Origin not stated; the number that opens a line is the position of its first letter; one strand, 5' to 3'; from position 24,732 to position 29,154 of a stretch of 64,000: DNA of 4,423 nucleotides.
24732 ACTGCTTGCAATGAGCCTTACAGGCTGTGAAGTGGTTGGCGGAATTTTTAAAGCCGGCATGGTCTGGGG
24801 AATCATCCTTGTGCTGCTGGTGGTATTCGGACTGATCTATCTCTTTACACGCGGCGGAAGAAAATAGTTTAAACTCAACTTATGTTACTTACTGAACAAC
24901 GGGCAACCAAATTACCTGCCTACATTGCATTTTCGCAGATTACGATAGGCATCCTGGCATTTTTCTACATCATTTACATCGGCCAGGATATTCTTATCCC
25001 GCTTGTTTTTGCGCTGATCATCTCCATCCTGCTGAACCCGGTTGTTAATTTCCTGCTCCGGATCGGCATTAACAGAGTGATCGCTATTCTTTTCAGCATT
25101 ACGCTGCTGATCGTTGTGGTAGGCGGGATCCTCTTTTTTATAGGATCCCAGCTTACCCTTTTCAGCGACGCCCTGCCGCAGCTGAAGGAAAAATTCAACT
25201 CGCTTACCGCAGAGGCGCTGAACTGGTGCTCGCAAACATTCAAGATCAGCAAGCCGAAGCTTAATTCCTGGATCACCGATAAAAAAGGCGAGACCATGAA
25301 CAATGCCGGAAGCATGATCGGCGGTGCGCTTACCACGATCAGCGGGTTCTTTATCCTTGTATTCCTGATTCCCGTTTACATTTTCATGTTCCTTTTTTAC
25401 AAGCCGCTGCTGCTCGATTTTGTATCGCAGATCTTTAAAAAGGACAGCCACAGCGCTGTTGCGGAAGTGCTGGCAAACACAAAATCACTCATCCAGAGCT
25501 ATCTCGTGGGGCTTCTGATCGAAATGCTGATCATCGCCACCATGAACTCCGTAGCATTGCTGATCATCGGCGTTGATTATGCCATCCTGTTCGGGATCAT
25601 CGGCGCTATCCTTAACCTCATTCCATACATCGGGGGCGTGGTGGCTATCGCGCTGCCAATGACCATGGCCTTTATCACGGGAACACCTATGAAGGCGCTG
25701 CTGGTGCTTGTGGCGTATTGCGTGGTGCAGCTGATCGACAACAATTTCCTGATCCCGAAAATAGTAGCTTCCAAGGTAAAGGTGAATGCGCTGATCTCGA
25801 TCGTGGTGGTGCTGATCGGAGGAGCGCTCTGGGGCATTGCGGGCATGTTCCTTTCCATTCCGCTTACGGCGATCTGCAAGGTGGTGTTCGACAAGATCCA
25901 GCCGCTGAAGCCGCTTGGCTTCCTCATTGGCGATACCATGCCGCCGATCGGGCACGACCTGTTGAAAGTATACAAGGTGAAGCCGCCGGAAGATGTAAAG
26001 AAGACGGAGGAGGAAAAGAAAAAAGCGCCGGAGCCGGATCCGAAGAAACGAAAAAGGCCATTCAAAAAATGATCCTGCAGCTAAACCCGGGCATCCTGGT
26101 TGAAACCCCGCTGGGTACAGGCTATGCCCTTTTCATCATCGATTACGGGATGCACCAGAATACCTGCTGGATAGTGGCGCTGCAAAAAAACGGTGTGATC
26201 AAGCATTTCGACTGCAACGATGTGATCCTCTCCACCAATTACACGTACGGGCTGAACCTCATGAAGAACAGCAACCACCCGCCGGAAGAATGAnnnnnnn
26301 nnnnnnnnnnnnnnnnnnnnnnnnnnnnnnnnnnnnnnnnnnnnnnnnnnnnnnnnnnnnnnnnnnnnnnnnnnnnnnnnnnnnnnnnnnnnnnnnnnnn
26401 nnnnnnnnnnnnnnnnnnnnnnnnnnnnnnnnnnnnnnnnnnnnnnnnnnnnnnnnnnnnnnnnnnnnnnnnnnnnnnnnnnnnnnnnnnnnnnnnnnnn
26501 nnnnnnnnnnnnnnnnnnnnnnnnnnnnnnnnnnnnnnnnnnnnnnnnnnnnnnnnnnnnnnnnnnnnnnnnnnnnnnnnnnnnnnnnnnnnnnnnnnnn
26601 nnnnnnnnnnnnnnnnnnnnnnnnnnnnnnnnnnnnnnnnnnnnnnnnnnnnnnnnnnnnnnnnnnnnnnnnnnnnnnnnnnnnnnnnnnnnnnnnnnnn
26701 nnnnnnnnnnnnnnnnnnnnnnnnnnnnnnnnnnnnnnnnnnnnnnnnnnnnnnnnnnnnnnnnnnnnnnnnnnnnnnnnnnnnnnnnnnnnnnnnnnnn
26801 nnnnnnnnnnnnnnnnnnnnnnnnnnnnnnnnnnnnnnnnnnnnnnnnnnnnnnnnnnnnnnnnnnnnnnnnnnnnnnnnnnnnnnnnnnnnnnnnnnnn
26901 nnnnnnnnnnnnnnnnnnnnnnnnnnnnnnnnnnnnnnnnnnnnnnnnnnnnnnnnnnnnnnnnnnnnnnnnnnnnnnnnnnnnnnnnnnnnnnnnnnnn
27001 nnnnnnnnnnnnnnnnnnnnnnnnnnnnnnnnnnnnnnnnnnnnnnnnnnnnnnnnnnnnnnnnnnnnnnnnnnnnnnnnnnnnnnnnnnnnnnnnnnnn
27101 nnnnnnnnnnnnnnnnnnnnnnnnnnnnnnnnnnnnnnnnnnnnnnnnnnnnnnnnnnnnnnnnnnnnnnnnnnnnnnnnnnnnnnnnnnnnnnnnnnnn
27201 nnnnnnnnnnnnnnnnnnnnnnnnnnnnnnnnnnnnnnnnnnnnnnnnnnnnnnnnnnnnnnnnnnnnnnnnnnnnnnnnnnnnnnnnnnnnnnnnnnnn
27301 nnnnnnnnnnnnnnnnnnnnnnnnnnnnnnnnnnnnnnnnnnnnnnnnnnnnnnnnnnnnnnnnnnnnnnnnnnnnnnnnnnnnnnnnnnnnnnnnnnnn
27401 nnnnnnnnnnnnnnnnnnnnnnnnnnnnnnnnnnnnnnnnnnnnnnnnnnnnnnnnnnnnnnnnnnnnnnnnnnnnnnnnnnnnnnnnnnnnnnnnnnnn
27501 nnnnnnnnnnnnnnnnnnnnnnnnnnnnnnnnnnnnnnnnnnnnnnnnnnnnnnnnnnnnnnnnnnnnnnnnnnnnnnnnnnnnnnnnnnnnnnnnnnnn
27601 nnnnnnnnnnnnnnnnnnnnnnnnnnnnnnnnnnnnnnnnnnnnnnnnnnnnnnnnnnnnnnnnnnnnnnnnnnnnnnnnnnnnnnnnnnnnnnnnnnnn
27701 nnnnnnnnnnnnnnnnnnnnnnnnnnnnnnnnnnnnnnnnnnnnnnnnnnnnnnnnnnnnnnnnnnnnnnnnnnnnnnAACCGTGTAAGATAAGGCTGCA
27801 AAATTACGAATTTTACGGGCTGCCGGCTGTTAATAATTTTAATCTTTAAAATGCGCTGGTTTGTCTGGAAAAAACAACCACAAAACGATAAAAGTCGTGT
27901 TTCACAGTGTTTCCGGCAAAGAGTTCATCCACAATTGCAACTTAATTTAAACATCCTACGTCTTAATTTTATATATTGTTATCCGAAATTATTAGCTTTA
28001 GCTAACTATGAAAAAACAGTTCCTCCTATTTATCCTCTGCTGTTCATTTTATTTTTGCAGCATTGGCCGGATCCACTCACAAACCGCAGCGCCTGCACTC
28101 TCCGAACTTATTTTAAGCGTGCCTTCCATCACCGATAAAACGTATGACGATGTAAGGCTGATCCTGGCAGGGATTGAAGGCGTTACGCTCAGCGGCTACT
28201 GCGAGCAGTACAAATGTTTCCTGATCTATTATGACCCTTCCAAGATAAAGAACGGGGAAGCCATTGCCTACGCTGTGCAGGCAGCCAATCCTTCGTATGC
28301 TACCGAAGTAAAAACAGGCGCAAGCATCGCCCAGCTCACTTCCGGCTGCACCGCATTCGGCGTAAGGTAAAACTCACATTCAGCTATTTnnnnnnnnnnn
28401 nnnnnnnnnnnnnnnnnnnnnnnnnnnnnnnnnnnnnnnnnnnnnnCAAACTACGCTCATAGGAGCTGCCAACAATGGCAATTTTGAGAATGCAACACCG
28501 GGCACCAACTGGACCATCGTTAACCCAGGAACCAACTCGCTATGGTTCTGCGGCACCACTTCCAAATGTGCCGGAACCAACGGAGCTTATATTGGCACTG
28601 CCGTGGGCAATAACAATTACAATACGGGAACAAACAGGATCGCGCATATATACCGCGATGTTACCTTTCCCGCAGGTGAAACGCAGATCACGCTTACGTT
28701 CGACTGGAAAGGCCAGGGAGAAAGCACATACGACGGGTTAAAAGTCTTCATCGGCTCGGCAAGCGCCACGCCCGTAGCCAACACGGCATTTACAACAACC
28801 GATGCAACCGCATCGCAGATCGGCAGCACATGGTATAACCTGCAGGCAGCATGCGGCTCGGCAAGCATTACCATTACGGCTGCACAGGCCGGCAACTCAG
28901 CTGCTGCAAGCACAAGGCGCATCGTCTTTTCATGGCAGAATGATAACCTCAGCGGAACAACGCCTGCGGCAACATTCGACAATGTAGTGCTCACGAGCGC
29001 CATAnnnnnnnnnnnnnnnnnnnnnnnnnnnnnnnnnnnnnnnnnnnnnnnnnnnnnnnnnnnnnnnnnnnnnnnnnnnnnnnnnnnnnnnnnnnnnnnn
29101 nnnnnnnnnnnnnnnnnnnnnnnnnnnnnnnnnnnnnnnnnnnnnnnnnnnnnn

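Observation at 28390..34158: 1,922-aa T9SS adhesin with three near-identical 660-bp internal repeats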

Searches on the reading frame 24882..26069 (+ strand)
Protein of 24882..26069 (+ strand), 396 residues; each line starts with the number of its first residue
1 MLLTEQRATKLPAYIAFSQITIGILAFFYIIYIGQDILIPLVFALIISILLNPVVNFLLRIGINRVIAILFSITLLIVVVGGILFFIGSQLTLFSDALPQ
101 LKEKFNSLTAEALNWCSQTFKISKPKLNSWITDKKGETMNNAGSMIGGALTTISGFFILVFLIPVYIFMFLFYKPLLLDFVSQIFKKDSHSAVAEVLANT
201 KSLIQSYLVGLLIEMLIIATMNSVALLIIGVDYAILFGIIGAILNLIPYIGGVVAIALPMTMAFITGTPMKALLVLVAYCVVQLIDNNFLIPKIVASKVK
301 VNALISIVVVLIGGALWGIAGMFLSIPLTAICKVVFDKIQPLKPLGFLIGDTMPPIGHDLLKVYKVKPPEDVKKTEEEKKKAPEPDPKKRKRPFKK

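Call 11: search_protein_families(library=pfam, proteins=[window:24882-26069:+], max_evalue=0.001)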
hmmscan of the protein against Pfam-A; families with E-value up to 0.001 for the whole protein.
window:24882-26069:+ (396 aa): 1 family
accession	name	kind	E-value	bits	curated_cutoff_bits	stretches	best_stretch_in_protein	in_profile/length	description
PF01594.21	AI-2E_transport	-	3.1e-55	188.1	34.3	1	20-338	7-325/327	AI-2E family transporter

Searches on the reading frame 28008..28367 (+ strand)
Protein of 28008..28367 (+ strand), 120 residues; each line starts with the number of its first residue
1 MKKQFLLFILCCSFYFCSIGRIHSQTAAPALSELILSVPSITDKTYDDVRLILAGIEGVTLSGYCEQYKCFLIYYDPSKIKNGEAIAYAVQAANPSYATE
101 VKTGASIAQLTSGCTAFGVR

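Call 27: search_protein_families(library=pfam, alignment_id=A1, max_evalue=5)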
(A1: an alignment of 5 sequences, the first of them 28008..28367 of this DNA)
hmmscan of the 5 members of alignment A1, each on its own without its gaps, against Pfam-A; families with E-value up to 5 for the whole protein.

A. member 1, window:28008-28367:+ (120 aa): 1 family
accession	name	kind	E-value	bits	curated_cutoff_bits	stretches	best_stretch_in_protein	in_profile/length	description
PF03793.24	PASTA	-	0.081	13.3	23.2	1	38-107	3-58/64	PASTA domain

B. families by the number of members that match (of 5 scanned): 2 families
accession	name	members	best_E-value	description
PF18662.7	HTH_56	1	0.026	Cch helix turn helix domain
PF03793.24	PASTA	1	0.081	PASTA domain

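Call 28: search_protein_families(library=ncbifam, proteins=[window:28008-28367:+], max_evalue=1)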
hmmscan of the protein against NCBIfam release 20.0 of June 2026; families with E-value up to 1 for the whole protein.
window:28008-28367:+ (120 aa): 1 family
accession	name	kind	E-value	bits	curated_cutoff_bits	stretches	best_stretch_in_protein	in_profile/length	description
NF010266.0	PRK13712.1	equivalog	0.047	14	164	1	7-56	49-95/115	conjugal transfer protein TrbA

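Call 52: find_homologous_proteins(query=window:28008-28367:+, max_evalue=0.01)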
Query window:28008-28367:+ (120 aa): 2 proteins with E <= 0.01 among 17 candidates.
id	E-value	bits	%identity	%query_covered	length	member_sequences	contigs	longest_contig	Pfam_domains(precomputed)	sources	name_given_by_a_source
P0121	2.6e-73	261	100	100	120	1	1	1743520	-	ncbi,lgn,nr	ncbi:MAG: hypothetical protein JWO09_448 [Bacteroidetes bacterium]|nr:hypothetical protein [Bacteroi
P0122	8.5e-49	182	72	100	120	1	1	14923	-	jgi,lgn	jgi:hypothetical protein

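Call 63: search_protein_representatives(protein=window:28008-28367:+)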
Query: 120 residues. Proteins with E-value up to 0.001 (for the whole library): 43; up to 1e-10: 12; up to 1e-30: 1. The best 43 are listed.
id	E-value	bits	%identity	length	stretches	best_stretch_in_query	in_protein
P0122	2.7e-49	182.1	74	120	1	3-117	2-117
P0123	3.2e-24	101.4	46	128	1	4-119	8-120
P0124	8.4e-22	93.6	42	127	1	6-117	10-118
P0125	6.1e-21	90.8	43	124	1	1-117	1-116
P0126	7.3e-21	90.5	39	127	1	1-119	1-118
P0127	2.2e-20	89.0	43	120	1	10-115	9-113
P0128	7.0e-19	84.2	65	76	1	56-117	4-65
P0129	2.2e-18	82.6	40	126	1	6-117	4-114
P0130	2.3e-17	79.3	36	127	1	9-115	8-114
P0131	3.4e-16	75.5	38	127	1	4-118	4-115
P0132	1.1e-14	70.7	39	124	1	6-119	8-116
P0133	5.8e-14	68.3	42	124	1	8-117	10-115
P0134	4.2e-09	52.6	35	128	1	11-115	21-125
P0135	9.4e-08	48.3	26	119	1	20-115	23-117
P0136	1.4e-07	47.7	33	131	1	15-116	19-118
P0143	1.3e-05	41.4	27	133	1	6-116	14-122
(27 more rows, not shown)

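Call 64: find_encoding_contigs(protein=P0135, flank=7000, max_places=1)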
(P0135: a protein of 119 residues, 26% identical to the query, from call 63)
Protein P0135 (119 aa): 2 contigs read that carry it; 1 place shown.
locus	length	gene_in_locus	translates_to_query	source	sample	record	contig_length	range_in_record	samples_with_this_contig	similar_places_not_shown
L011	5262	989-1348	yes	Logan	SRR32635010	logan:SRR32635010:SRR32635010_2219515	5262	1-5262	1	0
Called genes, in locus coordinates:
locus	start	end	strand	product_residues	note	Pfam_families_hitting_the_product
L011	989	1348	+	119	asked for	-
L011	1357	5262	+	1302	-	?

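Call 65: find_encoding_contigs(protein=P0143, flank=7000, max_places=1)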
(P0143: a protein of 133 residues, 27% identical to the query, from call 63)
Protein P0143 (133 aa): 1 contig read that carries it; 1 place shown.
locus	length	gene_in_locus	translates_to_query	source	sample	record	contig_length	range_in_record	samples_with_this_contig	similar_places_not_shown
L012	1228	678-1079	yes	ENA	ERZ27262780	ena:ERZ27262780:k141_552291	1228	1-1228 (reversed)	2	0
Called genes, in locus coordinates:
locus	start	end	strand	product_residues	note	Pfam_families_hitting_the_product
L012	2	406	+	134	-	?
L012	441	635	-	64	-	-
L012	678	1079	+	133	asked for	-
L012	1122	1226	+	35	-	?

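Call 67: search_protein_families(library=pfam, proteins=[L011:1357-5262:+], max_evalue=0.01)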
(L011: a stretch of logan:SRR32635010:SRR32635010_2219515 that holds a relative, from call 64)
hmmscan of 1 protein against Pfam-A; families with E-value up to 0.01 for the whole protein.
L011:1357-5262:+ (1302 aa): 1 family
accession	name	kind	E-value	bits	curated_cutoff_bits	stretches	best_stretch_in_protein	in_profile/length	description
PF23759.1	GBD_T9SS_assoc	-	2e-13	51.1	27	1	163-294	1-116/116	Galactose binding domain-like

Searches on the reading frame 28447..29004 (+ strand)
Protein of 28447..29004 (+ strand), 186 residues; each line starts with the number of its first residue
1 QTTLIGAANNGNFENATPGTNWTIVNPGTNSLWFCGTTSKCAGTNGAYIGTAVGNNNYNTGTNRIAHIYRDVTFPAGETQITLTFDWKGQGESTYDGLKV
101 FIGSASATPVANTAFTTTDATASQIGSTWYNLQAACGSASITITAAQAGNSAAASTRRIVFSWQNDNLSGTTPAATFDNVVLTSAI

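Call 18: search_protein_families(library=pfam, proteins=[window:28447-29004:+], max_evalue=5)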
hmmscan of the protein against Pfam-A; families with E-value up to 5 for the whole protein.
seq(186 aa): 0 families

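Call 37: predict_structure(alignment_id=A2)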
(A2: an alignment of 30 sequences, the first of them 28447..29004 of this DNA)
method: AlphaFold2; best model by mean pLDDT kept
length: 186 residues; sequences in the alignment: 30
mean_pLDDT: 88.9   pTM: 0.89
mean pLDDT of the five models: 88.9, 88.2, 88.0, 87.9, 86.6
residues with pLDDT >= 90: 115; 70-90: 60; 50-70: 11; < 50: 0
segments of 3 or more residues with pLDDT < 50: none
pLDDT, mean of each block of 10 residues (from residue 1): 80 70 83 86 91 77 90 94 95 87 97 95 95 94 94 93 86 88 94
secondary structure, 60 per line:
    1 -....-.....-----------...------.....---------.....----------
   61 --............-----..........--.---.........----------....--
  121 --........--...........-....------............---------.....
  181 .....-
elements in order: E2-5 H7-11 E23-25 E32-36 E46-50 E63-74 E80-89 E96-104 H115-118 E123-130 E133-143 H145-148 E155-166 E176-185

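Call 40: fold_search(model_id=the predicted structure, library=pdb)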
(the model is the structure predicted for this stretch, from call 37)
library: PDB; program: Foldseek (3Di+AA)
matches with E <= 10: 1575; with E <= 0.001: 53
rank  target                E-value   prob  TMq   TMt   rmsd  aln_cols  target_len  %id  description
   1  6al6_A                9.7e-06  1.00  0.55  0.53   6.1       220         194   18  Crystal structure HpiC1 in P42 space group (released 2018-03-07)
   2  6a9f_A                1.6e-05  1.00  0.57  0.54   5.9       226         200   16  Crystal structure of a cyclase from Fischerella sp. TAU in complex with 4-(1H-Indol-3-yl)butan-2-one (released 2018-12-19)
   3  6al8_A                1.8e-05  1.00  0.54  0.51   6.9       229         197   16  Crystal structure HpiC1 Y101F/F138S (released 2018-03-07)
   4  5wps                  1.8e-05  1.00  0.53  0.50   7.0       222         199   17  Crystal structure HpiC1 Y101F (released 2018-04-04)
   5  6al7_A                1.9e-05  1.00  0.55  0.52   7.2       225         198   18  Crystal structure HpiC1 F138S (released 2018-03-07)
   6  4gwm_A                2.1e-05  1.00  0.57  0.21   5.1       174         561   12  Crystal structure of human promeprin beta (released 2012-09-19)
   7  7uae_A                2.1e-05  1.00  0.54  0.21   5.2       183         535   11  Human meprin alpha (active state) (released 2022-11-02)
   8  6a9f_C                2.1e-05  1.00  0.55  0.52   6.9       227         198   16  Crystal structure of a cyclase from Fischerella sp. TAU in complex with 4-(1H-Indol-3-yl)butan-2-one (released 2018-12-19)
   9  6al6_B                2.2e-05  1.00  0.56  0.53   6.8       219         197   19  Crystal structure HpiC1 in P42 space group (released 2018-03-07)
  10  6a99_D                2.3e-05  1.00  0.57  0.54   6.7       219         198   17  Crystal structure of a Stig cyclases Fisc from Fischerella sp. TAU in complex with (3Z)-3-(1-methyl-2-pyrrolidinyliden (released 2018-12-19)
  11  7uaf_D                2.4e-05  1.00  0.49  0.19   8.7       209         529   13  Human meprin alpha inhibitory complex with compound 10d (N~3~,N~3~-bis[(2H-1,3-benzodioxol-5-yl)methyl]-N-hydroxy-beta (released 2022-11-02)
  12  5wpp_A                3.0e-05  1.00  0.57  0.54   5.9       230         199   18  Crystal structure HpiC1 W73M/K132M (released 2018-03-07)
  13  5wpu                  3.0e-05  1.00  0.55  0.52   6.8       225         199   17  Crystal structure HpiC1 Y101S (released 2018-03-07)
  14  5wpr                  3.4e-05  1.00  0.54  0.51   6.9       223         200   18  Crystal structure HpiC1 in C2 space group (released 2018-03-07)
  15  5yvl_D                3.4e-05  1.00  0.50  0.46   7.3       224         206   16  Crystal structure of a cyclase Hpiu5 from Fischerella sp. ATCC 43239 (released 2018-11-07)
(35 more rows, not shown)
